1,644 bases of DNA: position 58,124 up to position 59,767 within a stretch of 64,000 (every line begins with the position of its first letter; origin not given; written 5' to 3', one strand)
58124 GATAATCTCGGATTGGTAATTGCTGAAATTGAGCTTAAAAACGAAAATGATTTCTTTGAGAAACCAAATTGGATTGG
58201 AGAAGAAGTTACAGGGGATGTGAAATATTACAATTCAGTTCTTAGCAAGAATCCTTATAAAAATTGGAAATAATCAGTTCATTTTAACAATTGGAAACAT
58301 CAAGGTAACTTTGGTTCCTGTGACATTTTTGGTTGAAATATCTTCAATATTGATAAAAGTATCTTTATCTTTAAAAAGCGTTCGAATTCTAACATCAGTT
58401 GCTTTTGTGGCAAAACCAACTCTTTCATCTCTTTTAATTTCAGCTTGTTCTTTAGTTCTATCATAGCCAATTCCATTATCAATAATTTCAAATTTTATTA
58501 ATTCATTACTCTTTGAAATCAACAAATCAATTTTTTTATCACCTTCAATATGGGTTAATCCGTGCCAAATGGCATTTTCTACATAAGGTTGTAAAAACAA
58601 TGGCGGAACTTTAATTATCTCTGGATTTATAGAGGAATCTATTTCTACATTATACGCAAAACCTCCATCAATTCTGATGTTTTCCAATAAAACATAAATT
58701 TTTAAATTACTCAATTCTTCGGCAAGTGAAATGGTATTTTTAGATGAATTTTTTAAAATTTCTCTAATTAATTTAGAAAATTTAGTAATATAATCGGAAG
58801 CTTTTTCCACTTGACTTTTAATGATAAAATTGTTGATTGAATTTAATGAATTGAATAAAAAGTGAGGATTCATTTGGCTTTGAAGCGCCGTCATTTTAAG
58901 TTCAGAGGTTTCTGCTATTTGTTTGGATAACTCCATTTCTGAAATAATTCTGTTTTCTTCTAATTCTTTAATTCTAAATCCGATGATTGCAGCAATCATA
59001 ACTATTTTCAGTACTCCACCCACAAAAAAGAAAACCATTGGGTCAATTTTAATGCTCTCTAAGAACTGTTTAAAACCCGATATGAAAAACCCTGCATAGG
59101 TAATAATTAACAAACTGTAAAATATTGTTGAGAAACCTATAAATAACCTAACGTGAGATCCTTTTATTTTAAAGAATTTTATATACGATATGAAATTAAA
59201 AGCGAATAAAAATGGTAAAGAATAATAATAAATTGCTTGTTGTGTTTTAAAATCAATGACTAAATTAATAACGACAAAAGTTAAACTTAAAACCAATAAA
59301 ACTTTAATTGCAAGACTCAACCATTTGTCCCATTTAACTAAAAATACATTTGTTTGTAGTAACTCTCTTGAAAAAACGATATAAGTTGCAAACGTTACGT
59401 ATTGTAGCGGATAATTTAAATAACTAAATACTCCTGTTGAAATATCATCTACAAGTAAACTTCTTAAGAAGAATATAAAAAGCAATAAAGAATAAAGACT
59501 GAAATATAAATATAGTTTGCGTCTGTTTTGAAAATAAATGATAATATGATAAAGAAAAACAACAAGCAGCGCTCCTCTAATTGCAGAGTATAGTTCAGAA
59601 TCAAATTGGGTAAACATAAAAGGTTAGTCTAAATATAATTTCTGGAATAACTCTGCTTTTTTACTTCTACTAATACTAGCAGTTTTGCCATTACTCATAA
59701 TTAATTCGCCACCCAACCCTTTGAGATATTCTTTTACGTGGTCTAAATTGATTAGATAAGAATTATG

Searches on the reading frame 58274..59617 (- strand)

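Call 83: search_protein_families(library=pfam, proteins=[window:58274-59617:-], max_evalue=0.00001)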
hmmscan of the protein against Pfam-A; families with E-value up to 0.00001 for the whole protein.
window:58274-59617:- (447 aa): 2 families
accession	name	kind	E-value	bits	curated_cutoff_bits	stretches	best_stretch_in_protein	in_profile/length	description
PF06580.19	His_kinase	-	3.1e-23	82.3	25.2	1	241-317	2-78/81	Histidine kinase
PF07695.17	7TMR-DISM_7TM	-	1.8e-07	31.7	29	1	11-210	6-200/205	7TM diverse intracellular signalling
